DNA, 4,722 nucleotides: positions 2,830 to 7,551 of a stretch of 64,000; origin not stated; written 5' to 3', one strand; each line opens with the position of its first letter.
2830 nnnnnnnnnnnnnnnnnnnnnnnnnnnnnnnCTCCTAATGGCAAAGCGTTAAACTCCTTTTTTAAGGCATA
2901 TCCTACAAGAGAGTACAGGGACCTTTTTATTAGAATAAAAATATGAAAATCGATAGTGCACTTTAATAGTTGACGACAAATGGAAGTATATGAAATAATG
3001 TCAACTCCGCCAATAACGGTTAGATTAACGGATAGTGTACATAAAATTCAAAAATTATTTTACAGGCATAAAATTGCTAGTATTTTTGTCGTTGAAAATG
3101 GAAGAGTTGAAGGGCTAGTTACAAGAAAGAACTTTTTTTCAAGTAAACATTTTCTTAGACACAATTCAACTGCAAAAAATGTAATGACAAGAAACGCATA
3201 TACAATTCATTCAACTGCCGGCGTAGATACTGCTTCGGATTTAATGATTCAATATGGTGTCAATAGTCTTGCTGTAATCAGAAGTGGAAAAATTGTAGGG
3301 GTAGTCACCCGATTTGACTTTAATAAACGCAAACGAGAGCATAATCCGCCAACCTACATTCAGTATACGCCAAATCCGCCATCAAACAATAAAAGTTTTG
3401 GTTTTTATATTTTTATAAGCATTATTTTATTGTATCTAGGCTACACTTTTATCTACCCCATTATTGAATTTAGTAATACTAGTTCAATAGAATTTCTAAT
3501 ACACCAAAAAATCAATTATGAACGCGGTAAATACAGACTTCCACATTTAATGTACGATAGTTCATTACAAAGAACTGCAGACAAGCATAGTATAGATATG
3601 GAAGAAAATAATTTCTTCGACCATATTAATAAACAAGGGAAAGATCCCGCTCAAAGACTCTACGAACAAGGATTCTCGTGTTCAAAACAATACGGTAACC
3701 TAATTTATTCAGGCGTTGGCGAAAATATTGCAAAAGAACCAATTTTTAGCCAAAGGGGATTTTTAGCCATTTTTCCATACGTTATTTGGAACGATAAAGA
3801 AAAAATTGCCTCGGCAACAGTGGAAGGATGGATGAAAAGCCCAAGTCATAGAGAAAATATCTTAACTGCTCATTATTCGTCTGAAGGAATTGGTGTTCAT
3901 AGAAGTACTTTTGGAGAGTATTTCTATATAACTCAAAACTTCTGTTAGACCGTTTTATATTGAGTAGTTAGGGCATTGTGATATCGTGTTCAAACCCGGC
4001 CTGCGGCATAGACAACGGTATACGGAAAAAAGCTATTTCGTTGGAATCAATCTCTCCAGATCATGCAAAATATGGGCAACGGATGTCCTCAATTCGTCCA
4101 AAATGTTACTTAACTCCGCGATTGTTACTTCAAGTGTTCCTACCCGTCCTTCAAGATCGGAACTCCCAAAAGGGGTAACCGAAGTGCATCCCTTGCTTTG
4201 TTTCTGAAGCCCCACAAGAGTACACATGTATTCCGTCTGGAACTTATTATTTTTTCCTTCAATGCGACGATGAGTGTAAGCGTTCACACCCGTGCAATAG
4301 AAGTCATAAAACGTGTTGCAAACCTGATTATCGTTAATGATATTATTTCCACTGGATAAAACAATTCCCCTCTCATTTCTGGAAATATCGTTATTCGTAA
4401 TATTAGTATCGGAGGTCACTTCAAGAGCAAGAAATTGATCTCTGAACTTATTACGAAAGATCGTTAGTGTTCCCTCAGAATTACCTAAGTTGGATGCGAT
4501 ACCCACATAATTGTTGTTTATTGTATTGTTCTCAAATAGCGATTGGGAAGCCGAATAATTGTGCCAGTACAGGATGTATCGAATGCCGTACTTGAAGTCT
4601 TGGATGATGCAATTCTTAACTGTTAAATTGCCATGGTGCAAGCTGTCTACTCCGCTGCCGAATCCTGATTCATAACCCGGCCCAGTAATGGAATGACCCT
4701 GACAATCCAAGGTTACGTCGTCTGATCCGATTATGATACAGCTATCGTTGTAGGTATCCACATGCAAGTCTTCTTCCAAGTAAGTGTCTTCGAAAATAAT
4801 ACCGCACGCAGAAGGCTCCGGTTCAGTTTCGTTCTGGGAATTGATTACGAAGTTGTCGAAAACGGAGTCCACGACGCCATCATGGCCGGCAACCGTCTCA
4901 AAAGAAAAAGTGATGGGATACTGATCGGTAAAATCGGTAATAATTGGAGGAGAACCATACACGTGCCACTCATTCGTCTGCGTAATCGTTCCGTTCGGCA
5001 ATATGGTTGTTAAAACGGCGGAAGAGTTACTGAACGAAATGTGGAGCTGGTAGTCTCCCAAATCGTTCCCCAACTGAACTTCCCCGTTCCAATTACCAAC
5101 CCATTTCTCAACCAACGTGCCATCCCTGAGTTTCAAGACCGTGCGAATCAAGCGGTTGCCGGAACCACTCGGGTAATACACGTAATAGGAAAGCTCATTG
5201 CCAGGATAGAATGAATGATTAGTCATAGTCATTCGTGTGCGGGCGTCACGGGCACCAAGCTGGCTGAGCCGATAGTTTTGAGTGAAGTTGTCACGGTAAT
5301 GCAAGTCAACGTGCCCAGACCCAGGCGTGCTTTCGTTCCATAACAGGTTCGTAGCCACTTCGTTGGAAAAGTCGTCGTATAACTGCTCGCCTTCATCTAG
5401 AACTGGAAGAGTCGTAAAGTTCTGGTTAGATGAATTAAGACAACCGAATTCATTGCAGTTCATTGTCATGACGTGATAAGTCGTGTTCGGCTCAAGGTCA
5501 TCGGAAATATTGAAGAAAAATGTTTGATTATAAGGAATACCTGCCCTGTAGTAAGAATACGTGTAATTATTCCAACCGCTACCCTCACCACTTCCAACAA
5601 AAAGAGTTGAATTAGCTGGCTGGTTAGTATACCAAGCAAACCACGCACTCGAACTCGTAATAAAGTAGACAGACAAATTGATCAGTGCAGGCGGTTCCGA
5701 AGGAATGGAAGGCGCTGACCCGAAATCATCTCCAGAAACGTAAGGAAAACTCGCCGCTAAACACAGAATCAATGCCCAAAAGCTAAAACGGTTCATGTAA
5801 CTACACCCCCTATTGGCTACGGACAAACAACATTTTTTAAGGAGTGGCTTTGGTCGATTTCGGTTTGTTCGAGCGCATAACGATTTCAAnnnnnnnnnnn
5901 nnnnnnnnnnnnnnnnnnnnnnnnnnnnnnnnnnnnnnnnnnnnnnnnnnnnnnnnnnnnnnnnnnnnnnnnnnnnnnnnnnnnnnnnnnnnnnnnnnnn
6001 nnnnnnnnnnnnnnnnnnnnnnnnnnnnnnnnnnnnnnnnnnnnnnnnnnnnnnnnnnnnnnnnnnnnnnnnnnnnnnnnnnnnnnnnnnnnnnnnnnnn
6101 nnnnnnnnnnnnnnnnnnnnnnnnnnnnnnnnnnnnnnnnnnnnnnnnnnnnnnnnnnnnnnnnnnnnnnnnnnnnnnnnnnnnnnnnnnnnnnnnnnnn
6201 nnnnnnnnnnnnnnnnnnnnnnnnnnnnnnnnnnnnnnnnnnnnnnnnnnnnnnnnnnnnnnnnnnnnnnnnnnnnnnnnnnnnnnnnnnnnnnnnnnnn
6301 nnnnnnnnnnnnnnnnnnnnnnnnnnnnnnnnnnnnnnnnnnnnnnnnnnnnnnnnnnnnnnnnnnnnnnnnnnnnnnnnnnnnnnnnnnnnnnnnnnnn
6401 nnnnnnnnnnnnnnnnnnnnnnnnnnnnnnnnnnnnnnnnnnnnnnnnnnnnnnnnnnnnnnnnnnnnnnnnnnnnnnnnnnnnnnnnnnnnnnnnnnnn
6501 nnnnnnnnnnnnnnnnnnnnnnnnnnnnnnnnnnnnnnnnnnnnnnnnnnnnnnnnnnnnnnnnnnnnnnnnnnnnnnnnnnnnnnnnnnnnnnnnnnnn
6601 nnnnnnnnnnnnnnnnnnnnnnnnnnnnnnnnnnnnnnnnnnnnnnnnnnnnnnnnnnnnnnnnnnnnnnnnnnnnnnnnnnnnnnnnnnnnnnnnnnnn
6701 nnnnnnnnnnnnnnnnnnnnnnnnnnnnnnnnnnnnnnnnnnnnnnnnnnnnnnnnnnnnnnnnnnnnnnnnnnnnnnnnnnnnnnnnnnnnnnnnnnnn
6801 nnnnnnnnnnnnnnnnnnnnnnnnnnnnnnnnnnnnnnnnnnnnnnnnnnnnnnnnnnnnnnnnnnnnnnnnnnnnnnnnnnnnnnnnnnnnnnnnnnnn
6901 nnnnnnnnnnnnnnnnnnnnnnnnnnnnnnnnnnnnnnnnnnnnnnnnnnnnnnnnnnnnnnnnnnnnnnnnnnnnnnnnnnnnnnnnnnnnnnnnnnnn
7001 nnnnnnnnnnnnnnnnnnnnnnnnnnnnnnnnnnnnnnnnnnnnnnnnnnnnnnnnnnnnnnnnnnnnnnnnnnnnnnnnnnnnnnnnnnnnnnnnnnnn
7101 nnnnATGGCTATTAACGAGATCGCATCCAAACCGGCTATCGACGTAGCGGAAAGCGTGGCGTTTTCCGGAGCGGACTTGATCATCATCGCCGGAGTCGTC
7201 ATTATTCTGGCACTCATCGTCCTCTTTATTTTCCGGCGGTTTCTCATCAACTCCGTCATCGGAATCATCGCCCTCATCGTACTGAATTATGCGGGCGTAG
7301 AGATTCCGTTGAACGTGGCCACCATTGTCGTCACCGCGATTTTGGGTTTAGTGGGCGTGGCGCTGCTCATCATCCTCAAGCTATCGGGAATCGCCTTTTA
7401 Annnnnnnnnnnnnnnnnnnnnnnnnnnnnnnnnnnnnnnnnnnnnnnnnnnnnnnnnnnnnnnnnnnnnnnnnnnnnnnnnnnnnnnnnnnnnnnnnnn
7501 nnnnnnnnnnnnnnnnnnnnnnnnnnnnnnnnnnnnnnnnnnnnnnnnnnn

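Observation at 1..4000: Low-GC island with RNA-end-processing and nuclease genes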

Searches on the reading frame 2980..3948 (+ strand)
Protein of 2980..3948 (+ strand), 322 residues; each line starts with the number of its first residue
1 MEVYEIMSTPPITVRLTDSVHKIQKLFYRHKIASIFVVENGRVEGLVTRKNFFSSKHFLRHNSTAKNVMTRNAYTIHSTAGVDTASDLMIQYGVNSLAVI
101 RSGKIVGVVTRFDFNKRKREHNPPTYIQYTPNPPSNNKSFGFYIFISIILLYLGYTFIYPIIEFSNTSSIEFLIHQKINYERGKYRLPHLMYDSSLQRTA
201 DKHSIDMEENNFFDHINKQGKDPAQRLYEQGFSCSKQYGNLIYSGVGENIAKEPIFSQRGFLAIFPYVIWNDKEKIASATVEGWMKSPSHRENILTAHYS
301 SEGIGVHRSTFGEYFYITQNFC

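Call 6: search_protein_families(library=pfam, proteins=[window:2980-3948:+], max_evalue=0.1)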
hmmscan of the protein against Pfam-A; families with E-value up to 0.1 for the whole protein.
window:2980-3948:+ (322 aa): 3 families
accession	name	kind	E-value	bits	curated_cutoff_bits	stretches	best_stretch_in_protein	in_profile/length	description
PF00571.33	CBS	-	6.3e-24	84.5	24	2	3-53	1-52/57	CBS domain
PF00188.32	CAP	-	2e-15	58.1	21.1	1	177-321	3-117/117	Cysteine-rich secretory protein family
PF12698.13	ABC2_membrane_3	-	0.032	13.8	31.6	1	38-170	74-193/347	ABC-2 family transporter protein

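Call 16: search_protein_families(library=phrogs, proteins=[window:2980-3948:+], max_evalue=0.01)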
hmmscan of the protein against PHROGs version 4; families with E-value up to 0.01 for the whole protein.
window:2980-3948:+ (322 aa): 1 family
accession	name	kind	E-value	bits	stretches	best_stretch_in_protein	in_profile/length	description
phrog_16914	-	moron, auxiliary metabolic gene and host takeover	2.7e-19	70.7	2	272-322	149-198/200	sporulation protein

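Call 17: search_protein_families(library=padloc, proteins=[window:2980-3948:+], max_evalue=0.01)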
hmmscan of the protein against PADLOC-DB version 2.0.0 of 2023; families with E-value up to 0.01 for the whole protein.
window:2980-3948:+ (322 aa): 0 families

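Call 31: search_protein_families(library=ncbifam, proteins=[window:2980-3948:+], max_evalue=0.01)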
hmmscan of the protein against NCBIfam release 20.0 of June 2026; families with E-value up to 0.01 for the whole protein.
window:2980-3948:+ (322 aa): 14 families
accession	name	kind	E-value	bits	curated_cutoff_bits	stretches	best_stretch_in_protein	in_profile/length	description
TIGR02909.1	spore_YkwD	subfamily_domain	1.5e-17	63.7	171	2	176-253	10-78/127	uncharacterized protein, YkwD family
NF041552.1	TF_PrdR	equivalog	8.6e-11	40.9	795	1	2-114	7-121/577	sigma-54 dependent transcriptional regulator PrdR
NF052539.1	DivAsocLipDalA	equivalog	1.2e-08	34.9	200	1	162-234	39-111/169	divisome-associated lipoprotein DalA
TIGR01302.1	IMP_dehydrog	equivalog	1.4e-08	34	481.5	1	8-120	87-202/450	IMP dehydrogenase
NF011447.0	PRK14869.2-3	equivalog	8.2e-06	24.7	522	0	2-54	246-299/540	putative manganese-dependent inorganic diphosphatase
NF053704.1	TransRegCcpNBacil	equivalog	4.5e-05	22.9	260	1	2-110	76-194/208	transcriptional regulator CcpN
NF041569.1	A-tRNAntase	equivalog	8e-05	21.1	1440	0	61-111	307-357/880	A-adding tRNA nucleotidyltransferase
NF038279.1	TF_CBS_SpxR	exception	8.2e-05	21.5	600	1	16-116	205-303/427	CBS-HotDog domain-containing transcription factor SpxR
NF053603.1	HhpR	exception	0.00012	21.3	520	1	1-116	1-115/282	CBS domain-containing high hydrostatic pressure regulator HhpR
TIGR00393.1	kpsF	subfamily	0.00017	21.3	203.7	0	62-109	219-267/268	KpsF/GutQ family sugar-phosphate isomerase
NF053863.1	DS11_antiphage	equivalog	0.00068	18.8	260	1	9-117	83-191/305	CBS domain-containing anti-phage protein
NF011445.0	PRK14869.2-1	equivalog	0.0011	17.4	483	0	3-50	70-118/548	putative manganese-dependent inorganic diphosphatase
NF011442.0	PRK14869.1-4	equivalog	0.0039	15.7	400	0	3-54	249-301/543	putative manganese-dependent inorganic diphosphatase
NF011443.0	PRK14869.1-5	equivalog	0.0062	15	335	0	64-117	70-124/546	putative manganese-dependent inorganic diphosphatase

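Call 52: find_homologous_proteins(query=window:2980-3948:+, max_evalue=0.001)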
Query window:2980-3948:+ (322 aa): 192 proteins with E <= 0.001 among 857 candidates; the best 120 are listed.
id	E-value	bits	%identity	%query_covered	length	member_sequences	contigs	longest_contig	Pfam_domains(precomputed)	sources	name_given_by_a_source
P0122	4.6e-216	734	100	100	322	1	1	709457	PF00188.33,PF00571.34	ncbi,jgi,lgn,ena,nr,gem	ncbi:CBS domain-containing protein [Candidatus Micrarchaeota archaeon]|nr:CBS domain-containing prot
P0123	2.3e-64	236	43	46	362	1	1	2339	PF00188.33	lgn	-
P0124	4.7e-63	231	48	48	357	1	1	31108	PF00188.33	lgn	-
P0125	1.8e-62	229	50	46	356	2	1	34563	PF00188.33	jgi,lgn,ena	-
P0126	4.0e-61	225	49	46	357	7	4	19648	PF00188.33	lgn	-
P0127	7.3e-61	224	45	49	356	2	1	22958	PF00188.33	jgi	-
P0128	9.3e-61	224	46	48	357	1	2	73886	PF00188.33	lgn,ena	-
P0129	3.7e-59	219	48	46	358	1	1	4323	PF00188.33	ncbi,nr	ncbi:MAG: CAP domain-containing protein [Acidobacteria bacterium]|nr:CAP domain-containing protein [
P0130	1.1e-58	217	44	48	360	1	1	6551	PF00188.33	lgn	-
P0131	2.0e-57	213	42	48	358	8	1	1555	PF00188.33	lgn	-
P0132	5.7e-57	211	46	49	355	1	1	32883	PF00188.33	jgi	-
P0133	2.5e-56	209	45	49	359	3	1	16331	PF00188.33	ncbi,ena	-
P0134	7.3e-56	208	42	48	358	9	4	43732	PF00188.33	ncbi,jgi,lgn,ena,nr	ncbi:MAG TPA: CAP domain-containing protein [Acidobacteriota bacterium]|nr:CAP domain-containing pro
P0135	1.1e-55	207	44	48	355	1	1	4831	PF00188.33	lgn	-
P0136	9.8e-55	204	42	48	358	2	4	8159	PF00188.33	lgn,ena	-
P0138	3.7e-36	143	40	50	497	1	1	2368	PF00188.33,PF00571.34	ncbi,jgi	-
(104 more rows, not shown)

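Call 55: find_encoding_contigs(protein=P0138, flank=5000, max_places=3)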
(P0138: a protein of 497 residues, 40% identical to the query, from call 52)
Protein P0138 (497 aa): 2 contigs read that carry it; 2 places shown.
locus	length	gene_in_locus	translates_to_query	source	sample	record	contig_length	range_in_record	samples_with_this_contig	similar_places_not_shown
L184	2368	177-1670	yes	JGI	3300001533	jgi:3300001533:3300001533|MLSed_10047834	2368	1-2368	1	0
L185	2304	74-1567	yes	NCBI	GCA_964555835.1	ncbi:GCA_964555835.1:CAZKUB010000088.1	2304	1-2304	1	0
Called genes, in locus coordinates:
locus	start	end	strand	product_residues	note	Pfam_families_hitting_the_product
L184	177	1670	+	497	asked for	PF00571:CBS, PF00188:CAP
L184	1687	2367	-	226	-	?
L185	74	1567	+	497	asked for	PF00571:CBS, PF00188:CAP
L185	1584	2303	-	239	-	?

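Call 81: find_encoding_contigs(protein=P0125, flank=6000, max_places=1)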
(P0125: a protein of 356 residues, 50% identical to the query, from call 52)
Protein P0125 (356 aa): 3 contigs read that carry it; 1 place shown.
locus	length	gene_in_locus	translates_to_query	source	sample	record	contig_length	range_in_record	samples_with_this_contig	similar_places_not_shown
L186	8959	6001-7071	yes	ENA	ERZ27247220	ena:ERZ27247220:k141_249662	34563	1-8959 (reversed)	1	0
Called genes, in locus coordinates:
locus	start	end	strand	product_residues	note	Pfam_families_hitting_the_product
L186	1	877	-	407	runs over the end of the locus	PF00437:T2SSE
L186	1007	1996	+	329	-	PF19300:BPD_transp_1_N (weak), PF00528:BPD_transp_1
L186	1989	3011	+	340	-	PF00528:BPD_transp_1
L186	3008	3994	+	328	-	-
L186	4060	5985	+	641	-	PF02784:Orn_Arg_deC_N, PF17810:Arg_decarb_HB, PF17944:Arg_decarbox_C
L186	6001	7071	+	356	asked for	PF00188:CAP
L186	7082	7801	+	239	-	PF00121:TIM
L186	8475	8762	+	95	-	-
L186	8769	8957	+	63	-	?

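Call 82: find_encoding_contigs(protein=P0124, flank=6000, max_places=1)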
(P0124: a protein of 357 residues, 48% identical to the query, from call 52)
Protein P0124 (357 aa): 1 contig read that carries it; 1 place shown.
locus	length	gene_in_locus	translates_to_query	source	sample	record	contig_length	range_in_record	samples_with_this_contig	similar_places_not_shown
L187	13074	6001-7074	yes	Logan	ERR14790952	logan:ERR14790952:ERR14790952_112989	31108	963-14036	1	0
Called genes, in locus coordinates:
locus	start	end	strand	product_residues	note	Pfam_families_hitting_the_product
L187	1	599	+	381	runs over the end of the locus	-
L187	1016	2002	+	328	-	PF19300:BPD_transp_1_N (weak), PF00528:BPD_transp_1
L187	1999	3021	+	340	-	PF00528:BPD_transp_1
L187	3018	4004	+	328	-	-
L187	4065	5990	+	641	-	PF02784:Orn_Arg_deC_N, PF17810:Arg_decarb_HB, PF17944:Arg_decarbox_C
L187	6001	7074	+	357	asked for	PF00188:CAP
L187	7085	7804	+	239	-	PF00121:TIM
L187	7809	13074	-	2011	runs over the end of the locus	PF01835:MG2, PF00207:A2M, PF17973:bMG10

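Call 83: find_encoding_contigs(protein=P0128, flank=6000, max_places=1)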
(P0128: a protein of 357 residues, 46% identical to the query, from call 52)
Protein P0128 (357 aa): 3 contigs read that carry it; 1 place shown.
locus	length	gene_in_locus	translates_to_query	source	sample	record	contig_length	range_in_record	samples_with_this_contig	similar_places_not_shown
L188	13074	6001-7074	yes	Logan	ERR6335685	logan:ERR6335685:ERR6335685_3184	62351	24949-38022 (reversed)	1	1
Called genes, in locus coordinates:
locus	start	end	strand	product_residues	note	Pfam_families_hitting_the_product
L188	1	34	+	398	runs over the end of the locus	PF00155:Aminotran_1_2, PF01053:Cys_Met_Meta_PP (weak)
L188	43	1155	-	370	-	PF13421:Band_7_1, PF01145:Band_7, PF17032:Zn_ribbon_15 (faint), PF00641:Zn_ribbon_RanBP (faint), PF12773:DZR, PF13240:Zn_Ribbon_1 (weak), PF13248:Zn_ribbon_3 (faint), PF13240:Zn_Ribbon_1 (weak), +1 more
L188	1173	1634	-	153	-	-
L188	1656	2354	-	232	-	-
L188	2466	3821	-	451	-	PF03349:Toluene_X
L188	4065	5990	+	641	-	PF02784:Orn_Arg_deC_N, PF17810:Arg_decarb_HB, PF17944:Arg_decarbox_C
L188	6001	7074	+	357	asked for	PF00188:CAP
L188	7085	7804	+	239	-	PF00121:TIM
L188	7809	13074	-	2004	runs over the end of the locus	PF01835:MG2, PF00207:A2M, PF17973:bMG10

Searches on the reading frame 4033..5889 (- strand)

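Call 6: search_protein_families(library=pfam, proteins=[window:4033-5889:-], max_evalue=0.1)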
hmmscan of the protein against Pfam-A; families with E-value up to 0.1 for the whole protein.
window:4033-5889:- (618 aa): 1 family
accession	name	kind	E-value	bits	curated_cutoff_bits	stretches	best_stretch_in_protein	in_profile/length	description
PF16656.11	Pur_ac_phosph_N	-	0.0094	16.9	30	1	70-160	4-93/93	Purple acid Phosphatase, N-terminal domain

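Call 16: search_protein_families(library=phrogs, proteins=[window:4033-5889:-], max_evalue=0.01)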
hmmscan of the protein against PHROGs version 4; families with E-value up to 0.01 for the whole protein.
window:4033-5889:- (618 aa): 0 families

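Call 17: search_protein_families(library=padloc, proteins=[window:4033-5889:-], max_evalue=0.01)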
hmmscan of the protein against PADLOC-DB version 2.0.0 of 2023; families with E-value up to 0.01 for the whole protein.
window:4033-5889:- (618 aa): 0 families

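Call 31: search_protein_families(library=ncbifam, proteins=[window:4033-5889:-], max_evalue=0.01)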
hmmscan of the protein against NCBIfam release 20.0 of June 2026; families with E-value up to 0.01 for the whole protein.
window:4033-5889:- (618 aa): 1 family
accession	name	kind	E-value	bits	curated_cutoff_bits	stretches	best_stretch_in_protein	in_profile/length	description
TIGR03804.1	para_beta_helix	repeat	0.00018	21.1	19.45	1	489-523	4-39/44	parallel beta-helix repeat protein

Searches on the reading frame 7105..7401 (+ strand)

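Call 6: search_protein_families(library=pfam, proteins=[window:7105-7401:+], max_evalue=0.1)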
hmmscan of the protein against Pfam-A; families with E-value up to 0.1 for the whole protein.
window:7105-7401:+ (98 aa): 1 family
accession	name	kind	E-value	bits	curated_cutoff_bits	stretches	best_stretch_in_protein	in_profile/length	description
PF07441.16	BofA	-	4.1e-09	36.9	26.1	1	26-93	3-74/75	SigmaK-factor processing regulatory protein BofA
